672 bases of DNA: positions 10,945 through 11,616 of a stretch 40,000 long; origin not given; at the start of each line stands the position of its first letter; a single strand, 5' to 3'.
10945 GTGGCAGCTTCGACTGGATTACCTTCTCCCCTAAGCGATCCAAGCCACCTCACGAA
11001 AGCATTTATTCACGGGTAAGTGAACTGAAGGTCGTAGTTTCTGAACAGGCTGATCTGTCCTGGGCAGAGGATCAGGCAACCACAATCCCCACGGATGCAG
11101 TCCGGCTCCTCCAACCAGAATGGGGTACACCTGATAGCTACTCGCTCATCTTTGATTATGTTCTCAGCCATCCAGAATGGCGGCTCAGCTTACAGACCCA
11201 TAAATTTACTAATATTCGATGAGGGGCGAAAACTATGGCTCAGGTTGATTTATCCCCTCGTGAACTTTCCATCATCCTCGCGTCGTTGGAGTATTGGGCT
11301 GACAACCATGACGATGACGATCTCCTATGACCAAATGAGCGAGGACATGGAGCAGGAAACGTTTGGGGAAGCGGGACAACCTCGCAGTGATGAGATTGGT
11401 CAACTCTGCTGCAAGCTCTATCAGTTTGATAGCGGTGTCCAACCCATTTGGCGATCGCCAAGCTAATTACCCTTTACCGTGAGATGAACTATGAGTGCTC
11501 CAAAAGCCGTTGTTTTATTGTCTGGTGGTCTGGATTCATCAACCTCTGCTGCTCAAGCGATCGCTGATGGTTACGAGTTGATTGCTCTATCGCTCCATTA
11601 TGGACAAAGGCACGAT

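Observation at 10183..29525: Cyanobacterial dpd-type 7-deazaguanine DNA modification/restriction island with a reduced gene set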

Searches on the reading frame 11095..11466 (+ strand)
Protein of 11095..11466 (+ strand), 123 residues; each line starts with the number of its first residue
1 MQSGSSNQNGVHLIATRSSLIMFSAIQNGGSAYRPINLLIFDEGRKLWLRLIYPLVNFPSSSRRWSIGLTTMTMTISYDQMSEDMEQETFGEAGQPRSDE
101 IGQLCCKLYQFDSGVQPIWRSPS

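Call 3: search_protein_families(library=ncbifam, proteins=[window:11095-11466:+], max_evalue=0.01)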
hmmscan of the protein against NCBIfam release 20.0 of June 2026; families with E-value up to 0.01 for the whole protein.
window:11095-11466:+ (123 aa): 0 families

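Call 4: search_protein_families(library=pfam, proteins=[window:11095-11466:+], max_evalue=0.01)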
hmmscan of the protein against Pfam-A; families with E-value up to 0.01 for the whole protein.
window:11095-11466:+ (123 aa): 0 families

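Call 16: search_protein_families(library=padloc, proteins=[window:11095-11466:+], max_evalue=0.1)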
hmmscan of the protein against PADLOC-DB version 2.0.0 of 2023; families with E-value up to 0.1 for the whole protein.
window:11095-11466:+ (123 aa): 0 families
